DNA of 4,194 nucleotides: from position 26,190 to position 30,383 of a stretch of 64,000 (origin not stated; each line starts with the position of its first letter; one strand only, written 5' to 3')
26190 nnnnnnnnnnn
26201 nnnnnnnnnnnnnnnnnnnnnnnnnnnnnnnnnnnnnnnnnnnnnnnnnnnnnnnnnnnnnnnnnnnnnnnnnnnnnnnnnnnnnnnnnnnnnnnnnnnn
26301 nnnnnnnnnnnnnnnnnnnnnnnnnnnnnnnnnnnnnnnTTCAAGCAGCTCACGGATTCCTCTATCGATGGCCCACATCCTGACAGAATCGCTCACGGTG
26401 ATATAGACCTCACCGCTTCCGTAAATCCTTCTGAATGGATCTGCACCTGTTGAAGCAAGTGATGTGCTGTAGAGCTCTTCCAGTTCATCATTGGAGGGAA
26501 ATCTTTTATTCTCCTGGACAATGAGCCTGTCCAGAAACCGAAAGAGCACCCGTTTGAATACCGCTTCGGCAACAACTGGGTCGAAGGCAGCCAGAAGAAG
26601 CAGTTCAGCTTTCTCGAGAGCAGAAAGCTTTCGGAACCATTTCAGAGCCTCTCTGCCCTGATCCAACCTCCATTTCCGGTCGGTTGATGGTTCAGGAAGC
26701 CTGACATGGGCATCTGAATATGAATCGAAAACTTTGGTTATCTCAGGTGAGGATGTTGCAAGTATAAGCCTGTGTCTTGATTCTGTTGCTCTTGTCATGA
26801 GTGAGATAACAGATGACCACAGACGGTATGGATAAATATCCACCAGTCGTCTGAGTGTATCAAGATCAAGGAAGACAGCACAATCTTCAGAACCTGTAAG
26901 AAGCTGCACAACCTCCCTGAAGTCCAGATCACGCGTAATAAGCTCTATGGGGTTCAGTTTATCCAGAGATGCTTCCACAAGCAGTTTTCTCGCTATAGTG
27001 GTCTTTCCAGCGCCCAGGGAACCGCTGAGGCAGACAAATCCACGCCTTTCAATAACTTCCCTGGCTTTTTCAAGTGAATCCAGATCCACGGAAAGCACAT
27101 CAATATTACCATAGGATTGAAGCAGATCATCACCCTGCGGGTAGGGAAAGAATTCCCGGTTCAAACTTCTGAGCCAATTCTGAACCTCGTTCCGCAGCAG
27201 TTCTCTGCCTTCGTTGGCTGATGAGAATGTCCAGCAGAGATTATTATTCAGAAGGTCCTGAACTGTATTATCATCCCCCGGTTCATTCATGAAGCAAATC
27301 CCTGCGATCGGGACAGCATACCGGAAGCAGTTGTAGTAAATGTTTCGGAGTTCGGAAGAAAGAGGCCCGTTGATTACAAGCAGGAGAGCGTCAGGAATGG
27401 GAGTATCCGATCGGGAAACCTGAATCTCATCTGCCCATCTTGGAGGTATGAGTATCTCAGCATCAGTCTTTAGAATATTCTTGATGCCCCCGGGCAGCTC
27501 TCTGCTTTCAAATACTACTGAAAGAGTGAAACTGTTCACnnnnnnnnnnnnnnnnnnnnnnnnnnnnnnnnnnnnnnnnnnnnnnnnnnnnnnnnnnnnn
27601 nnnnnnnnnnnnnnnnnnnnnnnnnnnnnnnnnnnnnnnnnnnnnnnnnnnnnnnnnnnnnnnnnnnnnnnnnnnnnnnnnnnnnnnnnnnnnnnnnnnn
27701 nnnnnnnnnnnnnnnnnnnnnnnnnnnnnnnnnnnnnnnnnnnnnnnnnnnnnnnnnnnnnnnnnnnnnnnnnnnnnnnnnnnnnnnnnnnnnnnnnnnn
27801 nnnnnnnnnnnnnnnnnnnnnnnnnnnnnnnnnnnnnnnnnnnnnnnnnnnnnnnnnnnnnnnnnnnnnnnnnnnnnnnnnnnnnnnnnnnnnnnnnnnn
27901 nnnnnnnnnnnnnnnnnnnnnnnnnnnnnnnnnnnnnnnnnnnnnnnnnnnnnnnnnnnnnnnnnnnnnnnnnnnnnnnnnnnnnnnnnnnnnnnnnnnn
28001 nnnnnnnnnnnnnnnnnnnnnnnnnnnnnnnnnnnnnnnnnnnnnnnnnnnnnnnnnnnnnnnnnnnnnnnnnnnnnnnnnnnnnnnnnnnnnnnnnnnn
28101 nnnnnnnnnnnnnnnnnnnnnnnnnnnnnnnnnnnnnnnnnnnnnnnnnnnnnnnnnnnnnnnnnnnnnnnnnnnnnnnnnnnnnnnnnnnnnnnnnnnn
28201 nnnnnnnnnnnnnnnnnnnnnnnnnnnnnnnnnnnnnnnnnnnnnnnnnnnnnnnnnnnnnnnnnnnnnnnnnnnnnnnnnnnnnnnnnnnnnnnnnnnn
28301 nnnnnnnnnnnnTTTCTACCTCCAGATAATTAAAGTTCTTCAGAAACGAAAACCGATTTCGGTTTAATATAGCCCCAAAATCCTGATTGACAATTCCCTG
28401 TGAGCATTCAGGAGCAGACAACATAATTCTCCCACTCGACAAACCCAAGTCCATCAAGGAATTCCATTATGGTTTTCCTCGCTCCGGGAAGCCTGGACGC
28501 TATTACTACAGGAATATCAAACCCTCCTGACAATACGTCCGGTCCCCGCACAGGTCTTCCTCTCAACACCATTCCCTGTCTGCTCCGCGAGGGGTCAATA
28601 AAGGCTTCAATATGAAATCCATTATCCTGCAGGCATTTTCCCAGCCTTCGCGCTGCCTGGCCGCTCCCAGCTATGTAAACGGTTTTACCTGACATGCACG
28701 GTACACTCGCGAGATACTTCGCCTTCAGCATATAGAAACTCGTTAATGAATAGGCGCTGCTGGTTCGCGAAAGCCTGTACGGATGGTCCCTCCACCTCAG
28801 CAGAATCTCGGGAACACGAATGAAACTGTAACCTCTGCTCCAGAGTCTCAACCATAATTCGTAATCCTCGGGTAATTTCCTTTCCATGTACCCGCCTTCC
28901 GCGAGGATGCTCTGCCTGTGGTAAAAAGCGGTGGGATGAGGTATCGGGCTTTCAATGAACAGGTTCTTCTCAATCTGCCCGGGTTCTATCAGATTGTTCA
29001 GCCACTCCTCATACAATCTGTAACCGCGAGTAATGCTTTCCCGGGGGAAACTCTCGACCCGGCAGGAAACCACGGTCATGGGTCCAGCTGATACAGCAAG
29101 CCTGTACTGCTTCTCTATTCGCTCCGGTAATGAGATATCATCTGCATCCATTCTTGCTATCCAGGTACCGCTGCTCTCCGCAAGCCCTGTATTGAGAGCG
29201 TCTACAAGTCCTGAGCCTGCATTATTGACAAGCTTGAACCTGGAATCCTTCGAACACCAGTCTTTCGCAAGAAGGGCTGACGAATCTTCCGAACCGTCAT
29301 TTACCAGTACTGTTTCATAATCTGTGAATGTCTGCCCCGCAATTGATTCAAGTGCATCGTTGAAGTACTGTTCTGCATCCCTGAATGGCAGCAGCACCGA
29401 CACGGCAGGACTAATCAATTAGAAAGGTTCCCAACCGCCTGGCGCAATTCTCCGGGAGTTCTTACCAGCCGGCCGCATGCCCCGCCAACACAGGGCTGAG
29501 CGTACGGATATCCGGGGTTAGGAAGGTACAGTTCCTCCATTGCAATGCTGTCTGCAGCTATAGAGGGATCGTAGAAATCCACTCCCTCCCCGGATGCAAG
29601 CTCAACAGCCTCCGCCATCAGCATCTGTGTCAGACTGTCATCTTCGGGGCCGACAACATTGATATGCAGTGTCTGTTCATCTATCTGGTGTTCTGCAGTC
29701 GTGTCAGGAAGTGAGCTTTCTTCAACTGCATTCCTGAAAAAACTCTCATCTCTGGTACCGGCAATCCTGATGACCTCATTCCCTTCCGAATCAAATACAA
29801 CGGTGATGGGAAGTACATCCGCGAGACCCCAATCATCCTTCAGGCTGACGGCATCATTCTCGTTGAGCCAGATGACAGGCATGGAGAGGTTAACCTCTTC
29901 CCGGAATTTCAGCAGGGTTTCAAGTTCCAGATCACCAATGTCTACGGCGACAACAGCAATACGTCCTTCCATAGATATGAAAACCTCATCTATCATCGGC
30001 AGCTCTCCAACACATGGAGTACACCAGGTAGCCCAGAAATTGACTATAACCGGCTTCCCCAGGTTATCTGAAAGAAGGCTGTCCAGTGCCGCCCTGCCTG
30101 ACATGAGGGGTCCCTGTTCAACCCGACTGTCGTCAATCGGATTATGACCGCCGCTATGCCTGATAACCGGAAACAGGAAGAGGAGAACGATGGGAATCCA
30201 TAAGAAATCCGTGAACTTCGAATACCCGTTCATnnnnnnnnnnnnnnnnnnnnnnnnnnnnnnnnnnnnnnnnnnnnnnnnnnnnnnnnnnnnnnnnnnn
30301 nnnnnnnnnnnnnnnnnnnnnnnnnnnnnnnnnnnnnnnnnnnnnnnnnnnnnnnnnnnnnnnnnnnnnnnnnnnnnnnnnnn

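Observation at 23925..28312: NLR-like STAND NTPase-HEAT sensor fused to a PP2C phosphatase, co-encoded with RsbV and RsbW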

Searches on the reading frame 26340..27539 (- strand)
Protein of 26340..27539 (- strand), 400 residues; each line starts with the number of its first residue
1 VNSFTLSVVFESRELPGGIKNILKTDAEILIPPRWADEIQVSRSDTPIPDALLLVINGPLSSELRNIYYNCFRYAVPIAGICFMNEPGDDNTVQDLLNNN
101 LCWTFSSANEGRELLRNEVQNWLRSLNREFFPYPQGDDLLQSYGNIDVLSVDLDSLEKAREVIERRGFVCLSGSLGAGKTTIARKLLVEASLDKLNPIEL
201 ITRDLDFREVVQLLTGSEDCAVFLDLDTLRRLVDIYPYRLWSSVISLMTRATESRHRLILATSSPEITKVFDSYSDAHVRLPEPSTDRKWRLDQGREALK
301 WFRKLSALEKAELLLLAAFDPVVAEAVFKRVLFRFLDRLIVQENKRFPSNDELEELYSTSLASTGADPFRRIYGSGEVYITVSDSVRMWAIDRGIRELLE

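Call 46: search_solved_structures(query=A2, max_evalue=10, show_alignments=2)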
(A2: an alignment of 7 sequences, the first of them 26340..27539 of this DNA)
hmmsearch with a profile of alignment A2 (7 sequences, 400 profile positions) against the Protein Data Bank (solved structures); distinct sequences matched with E-value up to 10: 48.
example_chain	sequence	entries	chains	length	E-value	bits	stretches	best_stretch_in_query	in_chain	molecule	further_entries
6c2u_A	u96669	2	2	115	0.0016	20.4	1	155-204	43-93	phosphate-loop protein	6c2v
6ut3_A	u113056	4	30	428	0.0038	19.1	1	156-194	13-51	GTPase subunit of restriction endonuclease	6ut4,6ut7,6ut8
6ut5_A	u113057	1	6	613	0.0047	18.8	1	155-194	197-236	GTPase subunit of restriction endonuclease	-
9nlj_U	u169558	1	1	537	0.014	17.2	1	152-189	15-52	Uup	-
6g2v_A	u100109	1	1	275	0.025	16.4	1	170-234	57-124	Transitional endoplasmic reticulum ATPase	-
7luy_A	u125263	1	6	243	0.025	16.4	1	159-190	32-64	Guanylate kinase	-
8r9r_A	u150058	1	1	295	0.055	15.3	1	157-205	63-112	Flagellar biosynthesis protein FlhF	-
9zw3_A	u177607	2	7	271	0.074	14.9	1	146-198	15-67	Type 1 encapsulin shell protein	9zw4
9d2f_A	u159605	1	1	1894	0.075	14.8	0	169-186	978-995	Adenylate kinase 9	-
6nj8_A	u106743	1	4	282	0.077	14.8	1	146-198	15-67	Encapsulating protein for a DyP-type peroxidase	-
9zvv_A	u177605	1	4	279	0.077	14.8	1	146-198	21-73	Type 1 encapsulin shell protein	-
6ha8_V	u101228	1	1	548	0.091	14.6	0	152-195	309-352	Nucleotide-binding protein ExpZ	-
2px0_A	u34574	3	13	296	0.093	14.5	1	167-213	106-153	Flagellar biosynthesis protein flhF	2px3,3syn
3lnc_A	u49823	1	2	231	0.1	14.4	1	162-203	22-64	Guanylate kinase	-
6nak_D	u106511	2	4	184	0.1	14.4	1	146-187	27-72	TsaE | ATPase YjeE, predicted to have essential role in cell wall biosynthesis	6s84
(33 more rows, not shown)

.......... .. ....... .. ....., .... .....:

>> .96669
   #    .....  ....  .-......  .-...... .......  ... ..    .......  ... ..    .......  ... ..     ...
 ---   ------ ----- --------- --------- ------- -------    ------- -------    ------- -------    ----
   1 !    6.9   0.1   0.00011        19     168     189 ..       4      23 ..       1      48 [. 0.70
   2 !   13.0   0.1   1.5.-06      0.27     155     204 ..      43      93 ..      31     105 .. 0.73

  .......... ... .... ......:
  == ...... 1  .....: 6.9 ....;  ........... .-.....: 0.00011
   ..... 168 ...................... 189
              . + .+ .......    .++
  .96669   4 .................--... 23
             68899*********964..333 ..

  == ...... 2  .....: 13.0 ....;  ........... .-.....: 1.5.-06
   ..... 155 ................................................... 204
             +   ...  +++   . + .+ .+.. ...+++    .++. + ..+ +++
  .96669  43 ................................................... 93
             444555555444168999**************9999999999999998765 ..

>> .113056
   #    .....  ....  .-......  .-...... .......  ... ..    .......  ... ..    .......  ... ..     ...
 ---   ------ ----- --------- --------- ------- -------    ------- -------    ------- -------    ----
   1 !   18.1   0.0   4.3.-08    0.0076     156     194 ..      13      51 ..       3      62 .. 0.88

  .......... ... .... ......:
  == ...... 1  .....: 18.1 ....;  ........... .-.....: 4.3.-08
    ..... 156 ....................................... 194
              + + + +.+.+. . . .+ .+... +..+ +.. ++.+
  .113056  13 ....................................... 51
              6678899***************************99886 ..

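Call 55: search_protein_representatives(alignment_id=A2)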
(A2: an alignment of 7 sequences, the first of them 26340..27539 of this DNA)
Query: 7 sequences, 400 profile positions. Proteins with E-value up to 0.001 (for the whole library): 51; up to 1e-10: 12; up to 1e-30: 8. The best 51 are listed.
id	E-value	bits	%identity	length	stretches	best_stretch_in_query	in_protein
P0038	2.9e-190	648.5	-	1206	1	1-400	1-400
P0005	3.9e-185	631.6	-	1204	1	1-400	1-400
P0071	1.1e-170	584.0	-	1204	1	1-398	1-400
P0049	2.9e-168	576.0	-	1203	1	2-400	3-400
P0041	4.3e-152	522.8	-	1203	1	1-399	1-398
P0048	1.6e-136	471.5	-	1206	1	1-400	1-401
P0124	1.3e-75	271.0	-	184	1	1-184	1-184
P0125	5.6e-41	156.9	-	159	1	15-173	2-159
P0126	1.7e-24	102.6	-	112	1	2-108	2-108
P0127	2.2e-15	72.6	-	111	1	1-105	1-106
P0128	1.1e-14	70.2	-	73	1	161-212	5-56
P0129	8.3e-14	67.4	-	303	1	334-399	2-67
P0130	6.2e-10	54.7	-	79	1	2-71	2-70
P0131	7.4e-10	54.4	-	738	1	46-276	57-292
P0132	1.6e-07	46.7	-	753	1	126-207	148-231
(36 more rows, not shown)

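Call 57: search_protein_families(library=pfam, alignment_id=A3, max_evalue=0.001)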
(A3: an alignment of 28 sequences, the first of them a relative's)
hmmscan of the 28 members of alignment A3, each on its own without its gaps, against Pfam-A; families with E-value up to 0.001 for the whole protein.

A. member 1, P0131 (738 aa): 3 families
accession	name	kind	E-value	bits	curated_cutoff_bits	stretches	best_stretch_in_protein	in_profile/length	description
PF20720.3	nSTAND3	-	1.3e-10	41.6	27.2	1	165-323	1-153/155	Novel STAND NTPase 3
PF13646.12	HEAT_2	-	9.2e-10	39.1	27.7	0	569-653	4-83/88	HEAT repeats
PF02985.28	HEAT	-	4.2e-05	23.8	23.5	0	536-559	5-28/31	HEAT repeat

B. families by the number of members that match (of 28 scanned): 35 families (the first 25 are shown)
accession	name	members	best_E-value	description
PF20720.3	nSTAND3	28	3e-52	Novel STAND NTPase 3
PF04471.18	Mrr_cat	16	6.4e-10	Restriction endonuclease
PF13191.12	AAA_16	16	1.1e-07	AAA ATPase domain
PF13401.12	AAA_22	15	2e-06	AAA domain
PF00004.35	AAA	10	2.4e-06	ATPase family associated with various cellular activities (AAA)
PF13238.12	AAA_18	8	1.7e-05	AAA domain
PF05729.18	NACHT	5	4e-05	NACHT domain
PF13671.12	AAA_33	5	7e-05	AAA domain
PF14532.12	Sigma54_activ_2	4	3.2e-05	Sigma-54 interaction domain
PF13481.12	AAA_25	4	0.00012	AAA domain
PF01695.23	IstB_IS21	2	4.4e-05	IstB-like ATP binding protein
PF00005.33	ABC_tran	2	5.2e-05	ABC transporter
PF13604.12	AAA_30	2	0.00017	AAA domain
PF13521.12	AAA_28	2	0.00033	AAA domain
PF06745.19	ATPase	2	0.00063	KaiC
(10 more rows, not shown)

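Call 59: list_cluster_members(proteins=[P0131, P0094, P0001])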
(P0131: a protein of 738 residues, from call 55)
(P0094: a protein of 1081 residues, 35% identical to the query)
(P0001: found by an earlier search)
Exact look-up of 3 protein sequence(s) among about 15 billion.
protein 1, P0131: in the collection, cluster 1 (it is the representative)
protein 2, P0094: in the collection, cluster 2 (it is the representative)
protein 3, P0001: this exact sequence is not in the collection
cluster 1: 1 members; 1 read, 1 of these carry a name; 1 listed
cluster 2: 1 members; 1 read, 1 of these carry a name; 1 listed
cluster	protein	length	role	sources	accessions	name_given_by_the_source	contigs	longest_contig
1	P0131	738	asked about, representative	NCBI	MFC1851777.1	HEAT repeat domain-containing protein, partial [candidate division CSSED10-310 bacterium]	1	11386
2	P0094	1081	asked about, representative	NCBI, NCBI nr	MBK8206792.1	MAG: SpoIIE family protein phosphatase [Planctomycetes bacterium] | SpoIIE family protein phosphatase [Planctomycetota bacterium]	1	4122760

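Call 60: find_encoding_contigs(protein=P0131, flank=6000, max_places=2)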
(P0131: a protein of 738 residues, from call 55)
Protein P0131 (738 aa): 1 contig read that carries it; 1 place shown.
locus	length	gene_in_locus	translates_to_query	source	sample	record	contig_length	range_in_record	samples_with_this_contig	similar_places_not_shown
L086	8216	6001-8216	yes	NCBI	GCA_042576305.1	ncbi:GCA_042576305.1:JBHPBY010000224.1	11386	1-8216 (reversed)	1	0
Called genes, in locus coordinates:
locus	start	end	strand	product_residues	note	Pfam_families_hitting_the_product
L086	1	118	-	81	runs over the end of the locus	-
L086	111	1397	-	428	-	PF02310:B12-binding, PF04055:Radical_SAM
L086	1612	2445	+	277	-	PF13581:HATPase_c_2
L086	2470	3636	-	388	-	PF02771:Acyl-CoA_dh_N, PF02770:Acyl-CoA_dh_M, PF00441:Acyl-CoA_dh_1, PF08028:Acyl-CoA_dh_2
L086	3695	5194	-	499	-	PF02310:B12-binding, PF04055:Radical_SAM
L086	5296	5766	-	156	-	PF06271:RDD (weak)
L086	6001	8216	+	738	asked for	PF20720:nSTAND3, PF13646:HEAT_2 (faint)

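Call 64: find_homologous_proteins(query=P0131, region=1-738)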
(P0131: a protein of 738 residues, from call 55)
Query P0131, residues 1-738 (738 aa): 1 proteins with E <= 0.001 among 7521 candidates.
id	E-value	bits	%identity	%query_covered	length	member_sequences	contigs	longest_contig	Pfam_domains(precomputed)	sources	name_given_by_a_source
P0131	0.0e+0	1681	100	100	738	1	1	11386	PF13646.13,PF20720.4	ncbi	ncbi:HEAT repeat domain-containing protein, partial [candidate division CSSED10-310 bacterium]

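Call 80: predict_structure(alignment_id=A4)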
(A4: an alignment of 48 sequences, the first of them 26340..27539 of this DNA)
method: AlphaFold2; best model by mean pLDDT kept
length: 400 residues; sequences in the alignment: 48
mean_pLDDT: 84.4   pTM: 0.64
mean pLDDT of the five models: 84.4, 84.3, 83.1, 82.2, 82.1
residues with pLDDT >= 90: 156; 70-90: 201; 50-70: 36; < 50: 7
segments of 3 or more residues with pLDDT < 50: 129-131, 285-287
pLDDT, mean of each block of 10 residues (from residue 1): 81 85 91 75 70 92 87 82 87 88 93 93 70 76 77 91 94 87 93 91 75 78 85 75 90 88 90 93 60 73 88 86 84 92 92 93 89 77 80 84
secondary structure, 60 per line:
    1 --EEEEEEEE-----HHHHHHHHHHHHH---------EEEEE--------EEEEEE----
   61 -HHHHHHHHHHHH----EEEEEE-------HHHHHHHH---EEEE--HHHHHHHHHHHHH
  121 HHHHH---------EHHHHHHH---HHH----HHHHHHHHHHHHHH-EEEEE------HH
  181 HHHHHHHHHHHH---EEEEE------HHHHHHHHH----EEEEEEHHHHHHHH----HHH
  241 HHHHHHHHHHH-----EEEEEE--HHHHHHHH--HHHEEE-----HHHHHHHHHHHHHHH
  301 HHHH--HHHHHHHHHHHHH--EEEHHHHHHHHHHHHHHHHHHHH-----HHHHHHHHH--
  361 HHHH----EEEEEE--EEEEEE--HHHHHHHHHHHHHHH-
elements in order: E3-10 H16-28 E38-42 E51-56 H62-73 E78-83 H91-98 E102-105 H108-125 H136-142 H153-166 E168-172 H179-192 E196-200 H207-215 E220-225 H226-233 H238-251 E257-262 H265-272 E278-280 H286-304 H307-319 E322-324 H325-344 H350-358 H361-364 E369-374 E377-382 H385-399

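Call 82: fold_search(model_id=the predicted structure, library=pdb)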
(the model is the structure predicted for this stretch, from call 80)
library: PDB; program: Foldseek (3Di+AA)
matches with E <= 10: 1217; with E <= 0.001: 77
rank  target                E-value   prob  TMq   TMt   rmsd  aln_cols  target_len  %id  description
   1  9zjw_A                3.2e-07  1.00  0.33  0.15  15.5       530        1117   12  Human sterile alpha motif domain-containing protein 9 (SAMD9), loss-of-function mutant R837A (released 2026-02-25)
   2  5m7p_A                1.3e-06  1.00  0.24  0.22  15.1       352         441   12  Crystal structure of NtrX from Brucella abortus in complex with ADP processed with the CrystalDirect automated mountin (released 2017-01-25)
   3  3dzd_A                3.8e-06  1.00  0.24  0.25  14.1       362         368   15  Crystal structure of sigma54 activator NTRC4 in the inactive state (released 2008-11-25)
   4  9jap_A                3.8e-06  1.00  0.28  0.16  19.5       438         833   12  Helical structure of EfAvs5(SIR2-STAND) (released 2025-03-19)
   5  5m7o_A                4.0e-06  1.00  0.24  0.22  13.9       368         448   12  Crystal structure of NtrX from Brucella abortus processed with the CrystalDirect automated mounting and cryo-cooling t (released 2017-01-25)
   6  9zjs_B                4.2e-06  1.00  0.29  0.14  22.3       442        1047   13  Human sterile alpha motif domain-containing protein 9 (SAMD9), asymmetric dimer "shell" shape (released 2026-02-25)
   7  5m7n_A                8.1e-06  1.00  0.25  0.23  14.3       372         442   13  Crystal structure of NtrX from Brucella abortus in complex with ATP processed with the CrystalDirect automated mountin (released 2017-01-25)
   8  1ny5_A                9.6e-06  1.00  0.25  0.26  13.1       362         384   13  Crystal structure of sigm54 activator (AAA+ ATPase) in the inactive state (released 2003-11-11)
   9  7jgr_A                1.8e-05  1.00  0.24  0.24  15.9       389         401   12  Structure of Drosophila ORC bound to DNA (84 bp) and Cdc6 (released 2020-09-09)
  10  5m7n_B                2.6e-05  1.00  0.24  0.22  14.5       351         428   12  Crystal structure of NtrX from Brucella abortus in complex with ATP processed with the CrystalDirect automated mountin (released 2017-01-25)
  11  1w5t_A                2.9e-05  1.00  0.24  0.24  18.1       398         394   10  Structure of the Aeropyrum Pernix ORC2 protein (ADPNP-ADP complexes) (released 2004-10-05)
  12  5m7p_B                3.1e-05  1.00  0.25  0.23  14.3       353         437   13  Crystal structure of NtrX from Brucella abortus in complex with ADP processed with the CrystalDirect automated mountin (released 2017-01-25)
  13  4l4u                  5.0e-05  1.00  0.25  0.26  13.0       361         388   13  Crystal structure of construct containing A. aeolicus NtrC1 receiver, central and DNA binding domains (released 2013-08-28)
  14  5m7o_B                5.0e-05  1.00  0.24  0.22  13.9       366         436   13  Crystal structure of NtrX from Brucella abortus processed with the CrystalDirect automated mounting and cryo-cooling t (released 2017-01-25)
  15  7uiy_C                6.6e-05  1.00  0.28  0.20   7.5       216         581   17  ClpAP complex bound to ClpS N-terminal extension, class IIIa (released 2022-10-26)
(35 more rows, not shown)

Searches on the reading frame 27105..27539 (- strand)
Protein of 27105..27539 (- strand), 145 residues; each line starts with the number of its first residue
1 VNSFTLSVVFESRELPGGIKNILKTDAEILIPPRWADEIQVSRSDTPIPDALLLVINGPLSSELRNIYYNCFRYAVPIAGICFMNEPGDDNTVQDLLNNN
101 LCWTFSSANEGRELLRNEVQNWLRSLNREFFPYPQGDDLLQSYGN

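Call 87: search_protein_families(library=pfam, alignment_id=A7, max_evalue=10)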
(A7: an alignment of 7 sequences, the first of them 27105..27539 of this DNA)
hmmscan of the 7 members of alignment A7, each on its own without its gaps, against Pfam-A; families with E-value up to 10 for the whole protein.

A. member 1, window:27105-27539:- (145 aa): 0 families

B. families by the number of members that match (of 7 scanned): 0 families

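Call 88: search_solved_structures(query=A7, max_evalue=10)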
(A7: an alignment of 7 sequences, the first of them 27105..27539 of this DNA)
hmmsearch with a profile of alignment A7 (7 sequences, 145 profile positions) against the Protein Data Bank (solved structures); distinct sequences matched with E-value up to 10: 13.
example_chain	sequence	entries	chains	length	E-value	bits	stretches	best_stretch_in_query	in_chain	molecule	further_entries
2n34_A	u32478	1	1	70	0.27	14.1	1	100-143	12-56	Suppressor of cytokine signaling 5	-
8q7z_As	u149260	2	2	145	1.5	11.6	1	26-49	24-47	40S ribosomal protein S19 | Ribosomal protein eS19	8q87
2fk6_A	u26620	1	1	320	1.5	11.6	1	39-121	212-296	RIBONUCLEASE Z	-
1y44_A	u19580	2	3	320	1.6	11.6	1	39-121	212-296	Ribonuclease Z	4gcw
5k0y_R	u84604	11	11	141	1.7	11.5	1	26-49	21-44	ribosomal protein eS19 | 40S ribosomal protein S19 | 40S ribosomal protein eS19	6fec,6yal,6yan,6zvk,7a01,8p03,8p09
7oyc_T2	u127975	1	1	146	1.7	11.5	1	26-49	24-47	40S ribosomal protein S19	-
7tql_U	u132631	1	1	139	1.8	11.4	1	26-49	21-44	40S ribosomal protein S19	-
9h4n_B3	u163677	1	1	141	1.8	11.4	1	26-49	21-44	Small ribosomal subunit protein eS19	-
9y42_TT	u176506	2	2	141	1.8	11.4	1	26-49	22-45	Small ribosomal subunit protein eS19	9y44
6xa1_ST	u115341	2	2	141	1.8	11.4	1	26-49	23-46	40S ribosomal protein S19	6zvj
11hg_MM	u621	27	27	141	1.8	11.4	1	26-49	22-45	Small ribosomal subunit protein eS19 | 40S ribosomal protein S19 | eS19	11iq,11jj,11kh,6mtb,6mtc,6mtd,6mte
3jaj_ST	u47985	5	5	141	1.8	11.4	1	26-49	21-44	Ribosomal protein eS19 | 40S ribosomal protein S19 | Small ribosomal subunit protein eS19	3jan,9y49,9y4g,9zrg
3jag_TT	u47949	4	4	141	1.8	11.4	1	26-49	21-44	eS19 | S19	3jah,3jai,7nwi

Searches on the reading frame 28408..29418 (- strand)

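Call 8: search_protein_families(library=pfam, proteins=[window:28408-29418:-], max_evalue=0.001)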
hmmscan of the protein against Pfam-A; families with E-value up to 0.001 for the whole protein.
window:28408-29418:- (336 aa): 4 families
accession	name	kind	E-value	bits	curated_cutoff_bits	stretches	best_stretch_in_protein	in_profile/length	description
PF00535.33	Glycos_transf_2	-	6.6e-26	91.7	23.3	1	7-172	1-164/168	Glycosyl transferase family 2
PF13641.12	Glyco_tranf_2_3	-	1.2e-07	32.4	27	1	4-204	1-206/230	Glycosyltransferase like family 2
PF10111.15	Glyco_tranf_2_2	-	6.1e-07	29.6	27.3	1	7-217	1-223/276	Glycosyltransferase like family 2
PF13632.12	Glyco_trans_2_3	-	0.00037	20.8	27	1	164-237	77-141/198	Glycosyl transferase family group 2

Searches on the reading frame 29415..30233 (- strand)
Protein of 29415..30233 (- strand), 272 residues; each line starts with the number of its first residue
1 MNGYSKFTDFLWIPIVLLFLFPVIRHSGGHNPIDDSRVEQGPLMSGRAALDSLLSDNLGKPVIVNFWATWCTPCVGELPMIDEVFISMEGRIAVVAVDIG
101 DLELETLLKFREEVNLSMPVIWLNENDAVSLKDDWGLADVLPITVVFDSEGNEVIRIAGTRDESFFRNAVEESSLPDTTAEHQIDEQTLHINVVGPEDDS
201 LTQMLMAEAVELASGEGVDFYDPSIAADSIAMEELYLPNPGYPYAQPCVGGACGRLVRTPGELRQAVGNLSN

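Call 8: search_protein_families(library=pfam, proteins=[window:29415-30233:-], max_evalue=0.001)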
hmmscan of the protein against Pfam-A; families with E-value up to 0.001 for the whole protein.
window:29415-30233:- (272 aa): 4 families
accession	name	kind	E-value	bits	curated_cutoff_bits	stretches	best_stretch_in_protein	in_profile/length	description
PF00578.27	AhpC-TSA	-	2.6e-08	34.3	26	1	54-151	20-119/124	AhpC/TSA family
PF00085.26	Thioredoxin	-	2.5e-07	31.1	23.5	1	59-102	18-61/103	Thioredoxin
PF08534.16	Redoxin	-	3.3e-06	27.4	26.6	1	54-162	23-137/148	Redoxin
PF13905.12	Thioredoxin_8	-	7e-06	26.7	27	1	59-152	1-93/94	Thioredoxin-like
